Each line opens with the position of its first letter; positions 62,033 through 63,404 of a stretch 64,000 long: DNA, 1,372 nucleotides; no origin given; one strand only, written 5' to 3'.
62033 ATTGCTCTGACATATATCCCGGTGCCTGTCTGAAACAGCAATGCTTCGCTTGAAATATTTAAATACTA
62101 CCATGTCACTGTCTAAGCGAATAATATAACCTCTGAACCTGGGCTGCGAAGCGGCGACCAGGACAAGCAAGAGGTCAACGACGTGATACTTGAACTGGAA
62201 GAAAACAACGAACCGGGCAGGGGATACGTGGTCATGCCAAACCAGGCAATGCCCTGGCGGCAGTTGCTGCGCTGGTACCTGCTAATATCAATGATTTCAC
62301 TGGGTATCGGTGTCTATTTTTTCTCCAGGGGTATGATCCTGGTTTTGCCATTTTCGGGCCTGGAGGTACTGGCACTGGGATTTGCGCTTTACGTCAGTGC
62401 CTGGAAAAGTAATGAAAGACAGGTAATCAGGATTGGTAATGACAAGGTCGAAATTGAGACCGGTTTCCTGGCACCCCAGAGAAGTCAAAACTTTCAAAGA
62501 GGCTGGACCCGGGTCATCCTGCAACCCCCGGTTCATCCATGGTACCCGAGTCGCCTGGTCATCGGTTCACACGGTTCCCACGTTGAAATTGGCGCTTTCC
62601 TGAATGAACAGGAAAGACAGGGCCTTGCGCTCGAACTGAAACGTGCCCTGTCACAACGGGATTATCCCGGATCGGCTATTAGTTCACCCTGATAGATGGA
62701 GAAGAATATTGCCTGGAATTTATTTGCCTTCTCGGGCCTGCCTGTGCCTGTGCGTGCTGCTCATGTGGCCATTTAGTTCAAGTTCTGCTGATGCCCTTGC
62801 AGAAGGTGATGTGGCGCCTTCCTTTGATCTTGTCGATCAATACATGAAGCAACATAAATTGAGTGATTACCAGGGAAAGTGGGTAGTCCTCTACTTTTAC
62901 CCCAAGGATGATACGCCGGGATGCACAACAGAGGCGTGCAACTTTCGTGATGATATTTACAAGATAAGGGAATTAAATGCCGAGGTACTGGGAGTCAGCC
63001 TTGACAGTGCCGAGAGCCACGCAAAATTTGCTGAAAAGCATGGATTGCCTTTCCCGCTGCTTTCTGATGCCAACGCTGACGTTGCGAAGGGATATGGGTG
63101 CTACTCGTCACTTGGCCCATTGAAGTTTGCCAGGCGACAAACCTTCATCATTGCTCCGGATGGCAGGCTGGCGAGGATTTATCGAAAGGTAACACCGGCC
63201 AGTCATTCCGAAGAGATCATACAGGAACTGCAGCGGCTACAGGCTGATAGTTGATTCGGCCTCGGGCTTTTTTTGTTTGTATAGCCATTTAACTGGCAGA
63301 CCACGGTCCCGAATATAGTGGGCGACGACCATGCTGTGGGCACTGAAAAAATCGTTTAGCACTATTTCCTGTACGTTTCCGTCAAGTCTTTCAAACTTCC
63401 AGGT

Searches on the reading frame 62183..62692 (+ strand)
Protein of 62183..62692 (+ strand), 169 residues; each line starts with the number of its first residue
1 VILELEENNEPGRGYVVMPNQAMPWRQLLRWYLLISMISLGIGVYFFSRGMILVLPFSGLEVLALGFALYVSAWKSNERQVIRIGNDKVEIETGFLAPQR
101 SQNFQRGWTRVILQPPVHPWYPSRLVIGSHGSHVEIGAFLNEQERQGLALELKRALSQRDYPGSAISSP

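Call 33: search_protein_families(library=pfam, proteins=[window:62183-62692:+], max_evalue=0.001)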
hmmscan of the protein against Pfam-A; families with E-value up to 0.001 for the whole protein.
window:62183-62692:+ (169 aa): 1 family
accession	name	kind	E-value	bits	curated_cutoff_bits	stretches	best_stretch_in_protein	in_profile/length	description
PF10003.15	DUF2244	-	4.7e-34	117.5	27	1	19-156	3-138/138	Integral membrane protein (DUF2244)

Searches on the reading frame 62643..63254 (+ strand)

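Call 33: search_protein_families(library=pfam, proteins=[window:62643-63254:+], max_evalue=0.001)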
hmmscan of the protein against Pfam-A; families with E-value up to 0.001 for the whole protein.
window:62643-63254:+ (203 aa): 2 families
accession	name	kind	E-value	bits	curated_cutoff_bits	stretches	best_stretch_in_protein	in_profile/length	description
PF00578.27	AhpC-TSA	-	6e-41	139.7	26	1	55-177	2-122/124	AhpC/TSA family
PF08534.16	Redoxin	-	5.7e-23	81.8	26.6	1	54-186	2-138/148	Redoxin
